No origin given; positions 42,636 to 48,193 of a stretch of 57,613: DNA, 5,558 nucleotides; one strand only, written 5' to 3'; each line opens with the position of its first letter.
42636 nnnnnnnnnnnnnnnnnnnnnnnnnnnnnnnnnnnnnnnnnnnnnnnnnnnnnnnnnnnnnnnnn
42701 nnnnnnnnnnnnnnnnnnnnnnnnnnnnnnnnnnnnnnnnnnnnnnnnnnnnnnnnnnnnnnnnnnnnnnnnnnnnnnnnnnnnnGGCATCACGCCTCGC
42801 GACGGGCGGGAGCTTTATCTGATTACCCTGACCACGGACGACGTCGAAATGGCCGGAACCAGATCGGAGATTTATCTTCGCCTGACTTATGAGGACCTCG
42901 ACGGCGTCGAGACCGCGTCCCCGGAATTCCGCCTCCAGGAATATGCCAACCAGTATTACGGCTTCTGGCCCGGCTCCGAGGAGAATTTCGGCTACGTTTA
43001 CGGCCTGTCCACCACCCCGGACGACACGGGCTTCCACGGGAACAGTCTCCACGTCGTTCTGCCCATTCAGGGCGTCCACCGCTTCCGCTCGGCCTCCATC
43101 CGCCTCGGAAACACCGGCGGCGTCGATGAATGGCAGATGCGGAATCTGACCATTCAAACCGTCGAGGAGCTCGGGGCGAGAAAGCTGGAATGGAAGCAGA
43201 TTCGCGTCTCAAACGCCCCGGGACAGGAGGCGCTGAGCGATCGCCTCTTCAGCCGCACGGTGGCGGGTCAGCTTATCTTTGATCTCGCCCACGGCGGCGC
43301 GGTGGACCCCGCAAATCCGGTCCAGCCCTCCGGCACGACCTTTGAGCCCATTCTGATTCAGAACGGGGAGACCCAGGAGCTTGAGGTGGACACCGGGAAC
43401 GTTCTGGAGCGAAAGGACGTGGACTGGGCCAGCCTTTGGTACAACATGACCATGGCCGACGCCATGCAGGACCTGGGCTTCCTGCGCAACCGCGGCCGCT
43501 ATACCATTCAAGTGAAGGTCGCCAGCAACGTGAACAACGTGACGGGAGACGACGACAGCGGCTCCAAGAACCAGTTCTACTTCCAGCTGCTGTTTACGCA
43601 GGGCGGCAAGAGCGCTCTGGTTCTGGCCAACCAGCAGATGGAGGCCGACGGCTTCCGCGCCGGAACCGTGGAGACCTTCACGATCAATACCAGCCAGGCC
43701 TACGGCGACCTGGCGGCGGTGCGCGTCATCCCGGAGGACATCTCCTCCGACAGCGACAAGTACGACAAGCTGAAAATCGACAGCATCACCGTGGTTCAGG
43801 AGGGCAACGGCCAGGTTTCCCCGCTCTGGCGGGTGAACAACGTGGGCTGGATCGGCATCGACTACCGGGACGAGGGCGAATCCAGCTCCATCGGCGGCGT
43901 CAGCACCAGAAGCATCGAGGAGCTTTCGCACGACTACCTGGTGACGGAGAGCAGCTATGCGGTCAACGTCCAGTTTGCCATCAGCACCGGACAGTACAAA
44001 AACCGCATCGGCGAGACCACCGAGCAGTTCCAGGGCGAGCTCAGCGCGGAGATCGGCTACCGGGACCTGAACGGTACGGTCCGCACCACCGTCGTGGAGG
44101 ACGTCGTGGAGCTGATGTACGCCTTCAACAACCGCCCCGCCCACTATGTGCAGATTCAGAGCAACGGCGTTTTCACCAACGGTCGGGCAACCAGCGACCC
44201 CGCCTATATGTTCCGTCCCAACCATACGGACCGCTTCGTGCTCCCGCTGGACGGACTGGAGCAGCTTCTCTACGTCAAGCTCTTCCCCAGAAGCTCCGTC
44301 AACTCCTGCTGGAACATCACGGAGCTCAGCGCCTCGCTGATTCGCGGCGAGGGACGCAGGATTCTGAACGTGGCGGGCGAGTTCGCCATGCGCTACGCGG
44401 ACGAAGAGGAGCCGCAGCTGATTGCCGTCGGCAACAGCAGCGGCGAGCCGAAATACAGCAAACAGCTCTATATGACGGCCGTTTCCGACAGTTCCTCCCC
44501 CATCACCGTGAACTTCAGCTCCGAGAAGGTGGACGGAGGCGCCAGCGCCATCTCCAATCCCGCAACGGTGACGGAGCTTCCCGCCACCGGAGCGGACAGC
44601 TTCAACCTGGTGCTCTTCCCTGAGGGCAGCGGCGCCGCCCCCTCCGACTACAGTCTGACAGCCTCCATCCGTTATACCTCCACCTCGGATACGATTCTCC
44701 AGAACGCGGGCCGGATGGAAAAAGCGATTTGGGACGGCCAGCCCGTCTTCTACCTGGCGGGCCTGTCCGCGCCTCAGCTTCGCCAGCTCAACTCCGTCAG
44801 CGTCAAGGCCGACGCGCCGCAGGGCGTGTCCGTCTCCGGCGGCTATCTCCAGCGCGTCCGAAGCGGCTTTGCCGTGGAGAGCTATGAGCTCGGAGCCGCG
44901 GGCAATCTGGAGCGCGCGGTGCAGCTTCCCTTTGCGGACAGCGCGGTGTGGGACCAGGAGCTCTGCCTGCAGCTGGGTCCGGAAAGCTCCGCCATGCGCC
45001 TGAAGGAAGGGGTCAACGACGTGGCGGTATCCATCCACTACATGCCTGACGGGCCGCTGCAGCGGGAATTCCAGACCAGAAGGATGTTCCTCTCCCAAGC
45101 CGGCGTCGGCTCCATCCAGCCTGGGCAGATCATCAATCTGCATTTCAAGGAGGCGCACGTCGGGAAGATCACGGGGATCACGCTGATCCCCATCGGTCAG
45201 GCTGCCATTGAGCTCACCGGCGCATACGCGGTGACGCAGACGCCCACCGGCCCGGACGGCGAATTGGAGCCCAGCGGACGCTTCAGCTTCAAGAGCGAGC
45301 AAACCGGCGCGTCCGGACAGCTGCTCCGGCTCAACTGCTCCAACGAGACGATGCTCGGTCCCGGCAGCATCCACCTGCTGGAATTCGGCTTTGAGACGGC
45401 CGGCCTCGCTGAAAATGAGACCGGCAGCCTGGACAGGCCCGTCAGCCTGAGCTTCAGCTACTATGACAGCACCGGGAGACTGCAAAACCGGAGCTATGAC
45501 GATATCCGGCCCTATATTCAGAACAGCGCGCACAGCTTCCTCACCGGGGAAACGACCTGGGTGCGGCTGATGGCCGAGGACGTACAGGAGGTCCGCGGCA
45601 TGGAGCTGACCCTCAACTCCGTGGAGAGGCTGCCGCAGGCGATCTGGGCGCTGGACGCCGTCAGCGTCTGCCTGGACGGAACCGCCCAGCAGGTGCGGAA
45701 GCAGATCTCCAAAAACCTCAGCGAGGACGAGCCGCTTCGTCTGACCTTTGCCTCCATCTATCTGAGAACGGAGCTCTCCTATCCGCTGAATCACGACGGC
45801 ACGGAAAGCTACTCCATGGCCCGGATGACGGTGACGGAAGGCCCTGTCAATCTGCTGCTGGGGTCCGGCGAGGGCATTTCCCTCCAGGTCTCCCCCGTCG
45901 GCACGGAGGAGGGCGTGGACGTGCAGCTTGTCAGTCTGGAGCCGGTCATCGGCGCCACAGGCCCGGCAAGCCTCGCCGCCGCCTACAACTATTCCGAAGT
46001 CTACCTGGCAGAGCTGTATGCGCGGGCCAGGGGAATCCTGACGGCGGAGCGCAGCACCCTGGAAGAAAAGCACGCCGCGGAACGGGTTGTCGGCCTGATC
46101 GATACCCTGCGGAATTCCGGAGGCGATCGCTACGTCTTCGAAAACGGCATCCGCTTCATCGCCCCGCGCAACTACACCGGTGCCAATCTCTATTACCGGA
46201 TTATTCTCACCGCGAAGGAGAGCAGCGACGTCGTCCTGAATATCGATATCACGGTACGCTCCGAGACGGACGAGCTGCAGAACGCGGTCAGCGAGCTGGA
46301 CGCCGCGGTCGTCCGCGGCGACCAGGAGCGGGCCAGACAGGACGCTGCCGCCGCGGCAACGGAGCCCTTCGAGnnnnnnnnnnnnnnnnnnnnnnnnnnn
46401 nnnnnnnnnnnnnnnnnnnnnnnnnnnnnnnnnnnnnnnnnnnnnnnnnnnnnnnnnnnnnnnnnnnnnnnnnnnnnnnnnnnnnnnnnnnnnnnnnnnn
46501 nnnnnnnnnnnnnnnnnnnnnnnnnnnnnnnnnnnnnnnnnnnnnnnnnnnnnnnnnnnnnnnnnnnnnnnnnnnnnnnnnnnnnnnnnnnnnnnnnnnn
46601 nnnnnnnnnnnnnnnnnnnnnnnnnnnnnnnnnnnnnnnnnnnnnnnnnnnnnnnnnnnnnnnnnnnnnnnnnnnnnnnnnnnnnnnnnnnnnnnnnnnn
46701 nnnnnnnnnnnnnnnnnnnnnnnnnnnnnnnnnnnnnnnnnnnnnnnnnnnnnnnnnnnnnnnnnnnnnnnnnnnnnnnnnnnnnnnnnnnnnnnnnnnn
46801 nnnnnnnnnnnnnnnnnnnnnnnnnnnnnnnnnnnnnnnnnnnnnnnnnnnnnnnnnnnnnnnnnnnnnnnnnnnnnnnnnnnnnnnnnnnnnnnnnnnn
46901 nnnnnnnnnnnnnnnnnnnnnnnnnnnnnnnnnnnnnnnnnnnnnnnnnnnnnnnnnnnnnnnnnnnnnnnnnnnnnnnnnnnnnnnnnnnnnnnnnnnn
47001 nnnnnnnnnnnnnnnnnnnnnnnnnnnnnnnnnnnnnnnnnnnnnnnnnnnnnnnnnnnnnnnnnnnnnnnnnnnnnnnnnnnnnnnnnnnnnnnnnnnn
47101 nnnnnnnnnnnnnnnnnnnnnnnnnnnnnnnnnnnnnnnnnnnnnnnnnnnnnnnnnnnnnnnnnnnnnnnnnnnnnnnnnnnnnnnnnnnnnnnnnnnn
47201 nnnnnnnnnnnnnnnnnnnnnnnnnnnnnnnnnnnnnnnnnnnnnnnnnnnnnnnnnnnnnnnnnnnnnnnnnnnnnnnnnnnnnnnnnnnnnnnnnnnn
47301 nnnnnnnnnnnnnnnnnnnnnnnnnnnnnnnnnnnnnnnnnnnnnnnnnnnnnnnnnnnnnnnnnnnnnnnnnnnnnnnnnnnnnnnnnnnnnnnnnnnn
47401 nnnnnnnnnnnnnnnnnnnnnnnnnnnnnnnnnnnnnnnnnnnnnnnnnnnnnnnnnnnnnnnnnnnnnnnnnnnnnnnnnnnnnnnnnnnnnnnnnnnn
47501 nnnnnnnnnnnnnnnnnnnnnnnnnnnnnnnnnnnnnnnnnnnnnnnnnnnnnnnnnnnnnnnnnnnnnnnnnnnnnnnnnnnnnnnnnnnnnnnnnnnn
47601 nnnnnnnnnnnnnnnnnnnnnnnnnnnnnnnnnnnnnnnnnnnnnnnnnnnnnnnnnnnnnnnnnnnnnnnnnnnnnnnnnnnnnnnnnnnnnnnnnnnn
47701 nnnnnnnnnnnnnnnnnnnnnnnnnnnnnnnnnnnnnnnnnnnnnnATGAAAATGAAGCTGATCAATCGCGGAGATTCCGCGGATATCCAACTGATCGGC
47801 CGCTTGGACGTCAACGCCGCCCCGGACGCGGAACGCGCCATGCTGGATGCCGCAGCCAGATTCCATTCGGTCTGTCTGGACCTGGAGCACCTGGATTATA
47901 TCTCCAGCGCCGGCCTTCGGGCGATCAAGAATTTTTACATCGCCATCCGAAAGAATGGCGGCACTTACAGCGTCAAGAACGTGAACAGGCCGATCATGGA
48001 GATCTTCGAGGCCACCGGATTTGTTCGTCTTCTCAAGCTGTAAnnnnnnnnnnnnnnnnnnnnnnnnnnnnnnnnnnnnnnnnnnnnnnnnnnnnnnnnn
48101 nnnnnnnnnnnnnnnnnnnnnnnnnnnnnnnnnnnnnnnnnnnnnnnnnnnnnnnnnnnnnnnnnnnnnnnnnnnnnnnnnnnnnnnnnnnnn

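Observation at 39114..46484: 2456-aa secreted array of PLAT/LH2-like modules encoded directly after virB4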

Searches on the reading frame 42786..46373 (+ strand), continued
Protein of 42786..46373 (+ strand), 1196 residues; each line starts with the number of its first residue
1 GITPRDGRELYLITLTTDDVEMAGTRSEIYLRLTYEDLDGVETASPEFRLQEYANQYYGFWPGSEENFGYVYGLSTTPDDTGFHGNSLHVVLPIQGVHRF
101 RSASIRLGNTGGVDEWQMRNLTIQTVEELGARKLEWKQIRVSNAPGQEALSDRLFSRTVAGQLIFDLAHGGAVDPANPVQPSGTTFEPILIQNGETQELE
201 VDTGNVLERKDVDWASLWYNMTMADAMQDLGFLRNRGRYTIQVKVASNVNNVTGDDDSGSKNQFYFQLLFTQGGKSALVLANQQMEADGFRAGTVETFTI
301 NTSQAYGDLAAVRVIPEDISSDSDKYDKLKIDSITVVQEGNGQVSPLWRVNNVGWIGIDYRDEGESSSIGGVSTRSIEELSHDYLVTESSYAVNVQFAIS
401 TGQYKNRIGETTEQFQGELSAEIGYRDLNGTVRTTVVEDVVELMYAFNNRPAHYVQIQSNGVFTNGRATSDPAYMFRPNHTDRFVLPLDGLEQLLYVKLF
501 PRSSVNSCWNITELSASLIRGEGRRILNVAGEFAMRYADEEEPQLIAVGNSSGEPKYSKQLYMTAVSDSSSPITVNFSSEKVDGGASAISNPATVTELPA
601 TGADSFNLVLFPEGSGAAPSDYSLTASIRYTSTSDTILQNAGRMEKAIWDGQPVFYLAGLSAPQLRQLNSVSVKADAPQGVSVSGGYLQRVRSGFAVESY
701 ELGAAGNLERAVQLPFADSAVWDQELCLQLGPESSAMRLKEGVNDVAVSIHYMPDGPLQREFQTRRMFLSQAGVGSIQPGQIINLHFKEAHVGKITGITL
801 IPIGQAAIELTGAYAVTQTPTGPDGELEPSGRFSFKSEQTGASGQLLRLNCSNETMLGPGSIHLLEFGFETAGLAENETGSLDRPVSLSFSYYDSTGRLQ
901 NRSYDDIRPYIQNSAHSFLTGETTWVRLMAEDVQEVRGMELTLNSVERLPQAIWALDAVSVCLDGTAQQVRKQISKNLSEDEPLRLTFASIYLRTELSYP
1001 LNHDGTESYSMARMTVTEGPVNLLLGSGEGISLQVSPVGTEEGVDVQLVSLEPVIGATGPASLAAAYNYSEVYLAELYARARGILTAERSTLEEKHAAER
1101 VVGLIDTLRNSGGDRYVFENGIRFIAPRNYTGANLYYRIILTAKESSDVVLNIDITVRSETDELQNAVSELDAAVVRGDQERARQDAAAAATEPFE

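Call 65: find_related_loci(query=A4, collection=genome_contigs, flank=10000)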
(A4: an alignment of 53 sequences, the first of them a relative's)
Query A4 (1561 aa) in genome_contigs; peptide patterns used: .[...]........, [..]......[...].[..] (x = any residue, [..] = any of these).
278 stretches matched a pattern; 191 encode a relative of the query (tblastn E <= 1e-3); the best 80 are kept; 80 distinct loci.
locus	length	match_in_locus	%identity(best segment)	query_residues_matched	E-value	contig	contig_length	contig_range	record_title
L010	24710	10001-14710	41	14-1520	0e+0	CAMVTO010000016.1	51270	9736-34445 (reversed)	MAG TPA_asm: uncultured Clostridia bacterium isolate SRR8387717_bin.66_metaWRAP_v1.3_MAG genome assembly, contig: ERZ142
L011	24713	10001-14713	39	17-1526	0e+0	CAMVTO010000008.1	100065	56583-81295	MAG TPA_asm: uncultured Clostridia bacterium isolate SRR8387717_bin.66_metaWRAP_v1.3_MAG genome assembly, contig: ERZ142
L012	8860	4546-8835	41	14-1365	0e+0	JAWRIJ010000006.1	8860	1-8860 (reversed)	MAG: Oscillospiraceae bacterium isolate RFS34 c_000000005755, whole genome shotgun sequence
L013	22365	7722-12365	39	33-1531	0e+0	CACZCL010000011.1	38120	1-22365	MAG: Ruminococcaceae bacterium isolate RUG12493 genome assembly, contig: RUG12493_asm_11, whole genome shotgun sequence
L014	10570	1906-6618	39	25-1523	0e+0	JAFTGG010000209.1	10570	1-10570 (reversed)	MAG: Oscillospiraceae bacterium isolate RGIG3791 Roe_deer_Abomasum-5__c137690, whole genome shotgun sequence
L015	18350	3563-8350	31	42-1531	0e+0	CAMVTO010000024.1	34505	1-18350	MAG TPA_asm: uncultured Clostridia bacterium isolate SRR8387717_bin.66_metaWRAP_v1.3_MAG genome assembly, contig: ERZ142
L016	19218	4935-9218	33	31-1410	0e+0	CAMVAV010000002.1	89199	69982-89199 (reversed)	MAG TPA_asm: uncultured Clostridia bacterium isolate SRR8387716_bin.92_metaWRAP_v1.3_MAG genome assembly, contig: ERZ142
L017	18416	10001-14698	32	22-1544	0e+0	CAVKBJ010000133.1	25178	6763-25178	Lachnospiraceae bacterium isolate G02637-L1_cleanbin_000014 genome assembly, contig: Spades_G02637-L1_contig_749, whole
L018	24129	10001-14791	30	42-1534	0e+0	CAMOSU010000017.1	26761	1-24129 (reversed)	MAG: uncultured Clostridia bacterium isolate SRR873605_bin.124_metaWRAP_v1.3_MAG genome assembly, contig: NODE_2745_leng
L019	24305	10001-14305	31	43-1412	0e+0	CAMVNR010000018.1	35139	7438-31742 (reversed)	MAG TPA_asm: uncultured Lachnospiraceae bacterium isolate SRR8387716_bin.58_metaWRAP_v1.3_MAG genome assembly, contig: E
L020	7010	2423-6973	31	2-1433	0e+0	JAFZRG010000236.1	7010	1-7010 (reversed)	MAG: Bacillota bacterium isolate RGIG8025 Water_buffalos_Rumen-1__c1125714, whole genome shotgun sequence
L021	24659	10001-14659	31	20-1550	0e+0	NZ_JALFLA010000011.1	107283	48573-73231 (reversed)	MAG: Agathobaculum sp. isolate SUG777 k141_6460490, whole genome shotgun sequence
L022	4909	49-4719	32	4-1531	0e+0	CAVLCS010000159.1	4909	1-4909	Bulleidia sp. isolate G02639-L1_cleanbin_000005 genome assembly, contig: Spades_G02639-L1_contig_4670, whole genome shot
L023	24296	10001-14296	31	43-1412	0e+0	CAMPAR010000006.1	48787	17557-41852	MAG: uncultured Lachnospiraceae bacterium isolate SRR873600_bin.72_metaWRAP_v1.3_MAG genome assembly, contig: NODE_1062_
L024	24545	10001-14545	30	42-1489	0e+0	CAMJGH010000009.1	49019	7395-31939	MAG: uncultured Lachnospiraceae bacterium isolate SRR12081295_bin.87_metaWRAP_v1.3_MAG genome assembly, contig: ERZ12289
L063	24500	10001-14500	27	35-1518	3e-154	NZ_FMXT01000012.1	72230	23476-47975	Pseudobutyrivibrio sp. YE44, whole genome shotgun sequence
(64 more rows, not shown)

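Call 70: search_protein_families(library=pfam, proteins=[L063:162-581:+, L063:2643-3587:+, L063:3589-5412:+, L063:9608-14821:+, L063:14853-15605:+, L063:15602-16102:+, L063:16159-17370:+, L063:17408-20179:+, L063:20256-20657:+, L063:20674-23016:+], max_evalue=0.01)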
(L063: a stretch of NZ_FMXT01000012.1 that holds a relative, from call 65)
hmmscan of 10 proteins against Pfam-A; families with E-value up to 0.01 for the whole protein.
L063:162-581:+ (139 aa): 0 families

L063:2643-3587:+ (314 aa): 0 families

L063:3589-5412:+ (607 aa): 0 families

L063:9608-14821:+ (1737 aa): 0 families

L063:14853-15605:+ (250 aa): 0 families

L063:15602-16102:+ (166 aa): 0 families

L063:16159-17370:+ (403 aa): 0 families

L063:17408-20179:+ (923 aa): 0 families

L063:20256-20657:+ (133 aa): 2 families
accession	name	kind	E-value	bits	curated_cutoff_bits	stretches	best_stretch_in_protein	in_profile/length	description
PF13581.12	HATPase_c_2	-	6.3e-24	84.8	27.4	1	8-131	3-127/127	Histidine kinase-like ATPase domain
PF02518.31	HATPase_c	-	0.00025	21.9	26.4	1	35-114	4-85/111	Histidine kinase-, DNA gyrase B-, and HSP90-like ATPase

L063:20674-23016:+ (780 aa): 0 families

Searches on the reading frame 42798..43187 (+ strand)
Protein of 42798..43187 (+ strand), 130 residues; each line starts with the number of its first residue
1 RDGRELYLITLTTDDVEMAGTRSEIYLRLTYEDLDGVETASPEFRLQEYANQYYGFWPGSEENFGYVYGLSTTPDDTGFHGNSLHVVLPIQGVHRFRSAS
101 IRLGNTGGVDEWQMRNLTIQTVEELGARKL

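Call 101: search_solved_structures(query=A6, max_evalue=10, show_alignments=2)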
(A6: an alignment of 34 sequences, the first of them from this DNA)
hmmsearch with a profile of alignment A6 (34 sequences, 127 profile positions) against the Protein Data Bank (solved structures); distinct sequences matched with E-value up to 10: 5.
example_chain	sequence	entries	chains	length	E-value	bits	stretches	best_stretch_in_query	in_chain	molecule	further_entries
3vf1_A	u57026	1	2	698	0.029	17.7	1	5-121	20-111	11R-lipoxygenase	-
9vgj_A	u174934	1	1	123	0.064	16.6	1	76-121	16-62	AlBeta86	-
3v98_A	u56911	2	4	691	0.19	15.1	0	71-117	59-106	Arachidonate 5-lipoxygenase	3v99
3o8y_A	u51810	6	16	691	0.19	15.1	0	71-117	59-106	Arachidonate 5-lipoxygenase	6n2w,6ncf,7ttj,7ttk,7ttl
3v92_B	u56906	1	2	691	0.19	15.1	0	71-117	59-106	Arachidonate 5-lipoxygenase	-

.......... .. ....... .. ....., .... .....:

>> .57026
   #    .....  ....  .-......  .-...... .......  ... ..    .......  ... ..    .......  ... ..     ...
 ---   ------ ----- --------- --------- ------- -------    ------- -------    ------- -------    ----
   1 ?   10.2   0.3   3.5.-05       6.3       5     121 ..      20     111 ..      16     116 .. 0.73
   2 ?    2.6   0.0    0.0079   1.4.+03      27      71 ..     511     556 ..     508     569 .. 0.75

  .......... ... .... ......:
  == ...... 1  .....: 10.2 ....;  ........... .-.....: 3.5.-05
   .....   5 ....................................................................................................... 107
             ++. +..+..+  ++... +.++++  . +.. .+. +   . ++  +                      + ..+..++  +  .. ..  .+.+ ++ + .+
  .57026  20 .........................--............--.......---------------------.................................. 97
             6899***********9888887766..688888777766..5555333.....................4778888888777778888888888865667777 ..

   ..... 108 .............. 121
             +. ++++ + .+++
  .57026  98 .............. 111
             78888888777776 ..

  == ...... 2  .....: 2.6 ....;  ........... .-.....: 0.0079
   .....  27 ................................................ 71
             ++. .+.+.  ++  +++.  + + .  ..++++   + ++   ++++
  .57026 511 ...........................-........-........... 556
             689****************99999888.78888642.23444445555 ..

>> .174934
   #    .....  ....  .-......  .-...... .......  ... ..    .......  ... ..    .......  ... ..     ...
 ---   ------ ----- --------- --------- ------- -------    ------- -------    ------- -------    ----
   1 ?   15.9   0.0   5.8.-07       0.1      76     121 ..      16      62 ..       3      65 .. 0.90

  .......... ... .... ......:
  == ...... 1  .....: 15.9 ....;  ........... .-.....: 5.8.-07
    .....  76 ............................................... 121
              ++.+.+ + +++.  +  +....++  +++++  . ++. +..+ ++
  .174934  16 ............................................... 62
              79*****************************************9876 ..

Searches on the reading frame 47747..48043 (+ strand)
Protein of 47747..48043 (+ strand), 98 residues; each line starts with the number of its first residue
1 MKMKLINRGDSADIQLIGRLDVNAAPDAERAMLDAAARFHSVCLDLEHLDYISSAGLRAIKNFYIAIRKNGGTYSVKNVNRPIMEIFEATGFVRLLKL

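Call 42: search_protein_families(library=pfam, proteins=[window:47747-48043:+], max_evalue=0.01)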
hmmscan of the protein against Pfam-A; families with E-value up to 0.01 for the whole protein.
window:47747-48043:+ (98 aa): 2 families
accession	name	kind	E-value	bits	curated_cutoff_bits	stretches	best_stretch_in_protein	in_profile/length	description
PF01740.26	STAS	-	3e-13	49.9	22.6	1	14-97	13-98/106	STAS domain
PF13466.11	STAS_2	-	2.1e-08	34.6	29.2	1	14-92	1-79/80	STAS domain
